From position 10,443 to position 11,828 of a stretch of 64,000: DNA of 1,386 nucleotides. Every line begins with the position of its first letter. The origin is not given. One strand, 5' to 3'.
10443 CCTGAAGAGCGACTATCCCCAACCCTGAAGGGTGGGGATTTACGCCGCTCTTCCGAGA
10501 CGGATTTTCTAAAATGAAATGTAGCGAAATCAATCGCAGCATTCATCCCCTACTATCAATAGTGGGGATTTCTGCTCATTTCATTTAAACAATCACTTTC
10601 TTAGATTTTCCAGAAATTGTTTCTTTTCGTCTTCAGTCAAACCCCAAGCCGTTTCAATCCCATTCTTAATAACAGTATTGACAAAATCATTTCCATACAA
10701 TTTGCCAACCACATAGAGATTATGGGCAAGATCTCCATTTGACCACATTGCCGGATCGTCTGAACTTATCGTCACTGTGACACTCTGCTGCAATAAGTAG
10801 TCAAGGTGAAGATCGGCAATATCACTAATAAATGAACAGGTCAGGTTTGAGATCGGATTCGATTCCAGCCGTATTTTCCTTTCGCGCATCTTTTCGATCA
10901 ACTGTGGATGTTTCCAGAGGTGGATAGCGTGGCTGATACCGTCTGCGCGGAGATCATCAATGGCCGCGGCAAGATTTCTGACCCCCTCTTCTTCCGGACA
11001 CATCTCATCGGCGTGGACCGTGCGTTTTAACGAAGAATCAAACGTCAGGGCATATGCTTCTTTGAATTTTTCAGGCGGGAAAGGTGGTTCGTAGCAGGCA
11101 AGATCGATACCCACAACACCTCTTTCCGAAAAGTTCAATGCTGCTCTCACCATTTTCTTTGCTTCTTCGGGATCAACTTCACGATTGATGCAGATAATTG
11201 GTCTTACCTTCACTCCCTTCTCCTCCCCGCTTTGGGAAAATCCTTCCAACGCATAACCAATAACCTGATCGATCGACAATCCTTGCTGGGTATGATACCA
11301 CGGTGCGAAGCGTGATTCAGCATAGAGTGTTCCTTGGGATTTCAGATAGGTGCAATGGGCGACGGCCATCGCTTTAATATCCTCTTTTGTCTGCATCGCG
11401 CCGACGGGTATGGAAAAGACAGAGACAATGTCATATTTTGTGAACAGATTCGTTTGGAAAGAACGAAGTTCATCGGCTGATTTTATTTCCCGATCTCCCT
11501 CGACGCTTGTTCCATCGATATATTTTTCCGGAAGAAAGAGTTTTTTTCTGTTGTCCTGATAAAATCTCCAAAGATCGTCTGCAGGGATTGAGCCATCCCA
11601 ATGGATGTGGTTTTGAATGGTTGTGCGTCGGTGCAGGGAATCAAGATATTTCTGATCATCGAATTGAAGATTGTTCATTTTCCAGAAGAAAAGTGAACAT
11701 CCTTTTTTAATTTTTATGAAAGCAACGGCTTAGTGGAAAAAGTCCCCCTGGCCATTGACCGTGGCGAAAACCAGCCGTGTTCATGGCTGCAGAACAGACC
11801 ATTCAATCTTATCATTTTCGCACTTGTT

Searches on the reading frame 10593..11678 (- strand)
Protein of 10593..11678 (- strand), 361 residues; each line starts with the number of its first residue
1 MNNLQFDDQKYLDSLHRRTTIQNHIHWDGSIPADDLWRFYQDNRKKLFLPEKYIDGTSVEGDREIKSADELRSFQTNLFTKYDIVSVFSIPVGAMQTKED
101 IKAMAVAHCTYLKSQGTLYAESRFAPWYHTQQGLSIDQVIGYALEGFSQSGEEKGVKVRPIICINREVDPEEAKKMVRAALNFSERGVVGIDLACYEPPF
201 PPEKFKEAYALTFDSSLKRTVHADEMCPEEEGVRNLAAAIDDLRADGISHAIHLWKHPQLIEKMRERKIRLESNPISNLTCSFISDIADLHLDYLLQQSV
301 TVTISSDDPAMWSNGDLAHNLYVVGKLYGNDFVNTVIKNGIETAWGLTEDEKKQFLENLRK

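Call 50: find_encoding_contigs(protein=window:10593-11678:-, flank=10000, max_places=4)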
Protein window:10593-11678:- (361 aa): 10 contigs read that carry it; 4 places shown.
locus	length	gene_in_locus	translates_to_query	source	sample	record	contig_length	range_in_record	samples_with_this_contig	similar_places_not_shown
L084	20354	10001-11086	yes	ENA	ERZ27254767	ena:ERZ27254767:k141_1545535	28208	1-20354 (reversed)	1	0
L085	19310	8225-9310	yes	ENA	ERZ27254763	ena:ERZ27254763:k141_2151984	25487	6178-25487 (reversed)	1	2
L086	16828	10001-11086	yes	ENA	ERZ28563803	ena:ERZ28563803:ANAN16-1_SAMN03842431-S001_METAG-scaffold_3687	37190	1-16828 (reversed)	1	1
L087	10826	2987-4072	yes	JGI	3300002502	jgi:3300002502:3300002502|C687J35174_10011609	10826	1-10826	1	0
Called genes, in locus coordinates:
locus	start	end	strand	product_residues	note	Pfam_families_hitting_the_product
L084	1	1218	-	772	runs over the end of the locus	-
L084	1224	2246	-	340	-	PF25133:TYW2_N_2, PF02475:TRM5-TYW2_MTfase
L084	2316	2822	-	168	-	PF13238:AAA_18, PF13671:AAA_33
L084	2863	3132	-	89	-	-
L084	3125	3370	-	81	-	PF10884:DUF2683 (weak)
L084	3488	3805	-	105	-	-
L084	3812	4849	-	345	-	PF00752:XPG_N, PF00867:XPG_I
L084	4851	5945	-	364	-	-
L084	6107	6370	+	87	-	-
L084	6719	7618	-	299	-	PF00892:EamA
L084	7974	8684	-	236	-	-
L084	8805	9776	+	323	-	PF01047:MarR (faint), PF12840:HTH_20 (faint), PF13404:HTH_AsnC-type, PF13412:HTH_24, PF13404:HTH_AsnC-type (weak), PF13412:HTH_24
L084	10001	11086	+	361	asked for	PF00962:A_deaminase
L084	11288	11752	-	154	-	-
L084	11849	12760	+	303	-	PF00557:Peptidase_M24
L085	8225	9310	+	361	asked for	PF00962:A_deaminase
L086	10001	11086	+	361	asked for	PF00962:A_deaminase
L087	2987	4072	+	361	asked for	PF00962:A_deaminase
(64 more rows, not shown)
